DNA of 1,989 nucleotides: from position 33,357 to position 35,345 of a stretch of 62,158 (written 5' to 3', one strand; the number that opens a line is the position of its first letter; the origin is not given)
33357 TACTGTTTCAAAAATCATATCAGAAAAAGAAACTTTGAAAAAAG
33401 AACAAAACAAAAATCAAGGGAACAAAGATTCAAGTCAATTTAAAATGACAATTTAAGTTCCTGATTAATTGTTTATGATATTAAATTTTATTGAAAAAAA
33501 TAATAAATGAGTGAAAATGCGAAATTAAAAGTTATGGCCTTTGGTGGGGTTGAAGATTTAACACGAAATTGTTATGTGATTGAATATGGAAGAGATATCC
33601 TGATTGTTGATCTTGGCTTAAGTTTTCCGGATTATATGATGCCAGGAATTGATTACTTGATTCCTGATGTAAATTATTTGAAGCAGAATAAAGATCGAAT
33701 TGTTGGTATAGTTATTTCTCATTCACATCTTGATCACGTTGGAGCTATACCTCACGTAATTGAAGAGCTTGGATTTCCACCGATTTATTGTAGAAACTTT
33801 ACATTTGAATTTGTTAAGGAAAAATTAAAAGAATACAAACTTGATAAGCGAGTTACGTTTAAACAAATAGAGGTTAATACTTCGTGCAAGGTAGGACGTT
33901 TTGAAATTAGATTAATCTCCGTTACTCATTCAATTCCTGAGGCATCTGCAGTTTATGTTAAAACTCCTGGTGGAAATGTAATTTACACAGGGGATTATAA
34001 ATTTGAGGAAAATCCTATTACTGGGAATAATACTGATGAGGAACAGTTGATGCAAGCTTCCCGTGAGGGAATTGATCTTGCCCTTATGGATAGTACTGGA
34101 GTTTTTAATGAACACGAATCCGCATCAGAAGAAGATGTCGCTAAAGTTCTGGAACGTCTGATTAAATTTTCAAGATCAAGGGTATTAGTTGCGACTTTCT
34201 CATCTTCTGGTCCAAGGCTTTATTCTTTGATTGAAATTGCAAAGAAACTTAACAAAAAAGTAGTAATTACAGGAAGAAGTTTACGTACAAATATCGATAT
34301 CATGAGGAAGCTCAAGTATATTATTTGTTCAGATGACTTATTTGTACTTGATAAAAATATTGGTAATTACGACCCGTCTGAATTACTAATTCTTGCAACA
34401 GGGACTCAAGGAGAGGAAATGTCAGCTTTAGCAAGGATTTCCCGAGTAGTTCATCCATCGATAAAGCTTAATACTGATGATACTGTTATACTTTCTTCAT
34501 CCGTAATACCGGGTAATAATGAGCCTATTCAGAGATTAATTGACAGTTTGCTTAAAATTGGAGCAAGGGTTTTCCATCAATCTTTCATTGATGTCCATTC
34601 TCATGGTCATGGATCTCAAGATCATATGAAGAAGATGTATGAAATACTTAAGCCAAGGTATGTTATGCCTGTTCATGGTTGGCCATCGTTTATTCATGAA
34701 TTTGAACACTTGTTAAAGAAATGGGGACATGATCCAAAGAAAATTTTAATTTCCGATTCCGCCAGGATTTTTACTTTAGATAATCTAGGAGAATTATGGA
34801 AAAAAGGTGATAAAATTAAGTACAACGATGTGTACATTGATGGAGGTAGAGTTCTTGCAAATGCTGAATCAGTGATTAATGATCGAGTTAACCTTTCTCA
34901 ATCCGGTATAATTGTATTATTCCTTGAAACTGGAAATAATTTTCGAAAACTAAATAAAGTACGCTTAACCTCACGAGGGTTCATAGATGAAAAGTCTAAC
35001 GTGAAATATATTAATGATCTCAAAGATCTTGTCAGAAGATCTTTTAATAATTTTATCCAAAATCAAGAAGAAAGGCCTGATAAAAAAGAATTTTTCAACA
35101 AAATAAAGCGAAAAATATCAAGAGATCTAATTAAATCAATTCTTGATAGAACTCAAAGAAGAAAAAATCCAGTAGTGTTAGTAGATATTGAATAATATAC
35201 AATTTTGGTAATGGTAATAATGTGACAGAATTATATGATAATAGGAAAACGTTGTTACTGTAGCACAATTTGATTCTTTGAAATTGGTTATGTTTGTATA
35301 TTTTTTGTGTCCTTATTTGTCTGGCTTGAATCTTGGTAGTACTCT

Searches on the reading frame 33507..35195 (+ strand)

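Call 29: search_protein_families(library=pfam, proteins=[window:33507-35195:+], max_evalue=0.00001)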
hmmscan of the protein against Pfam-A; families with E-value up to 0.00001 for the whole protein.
window:33507-35195:+ (562 aa): 4 families
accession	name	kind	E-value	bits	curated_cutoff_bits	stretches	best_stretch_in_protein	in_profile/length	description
PF22505.1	RNase_J_b_CASP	-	4.3e-37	127.2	27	1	224-348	2-126/126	Ribonuclease J, beta-CASP domain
PF00753.33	Lactamase_B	-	2.9e-14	53.9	22.7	1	18-175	4-161/196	Metallo-beta-lactamase superfamily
PF12706.13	Lactamase_B_2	-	7.1e-13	49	27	1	60-203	26-171/200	Beta-lactamase superfamily domain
PF17770.6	RNase_J_C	-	2.8e-09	38.3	23.8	1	456-559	1-97/102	Ribonuclease J C-terminal domain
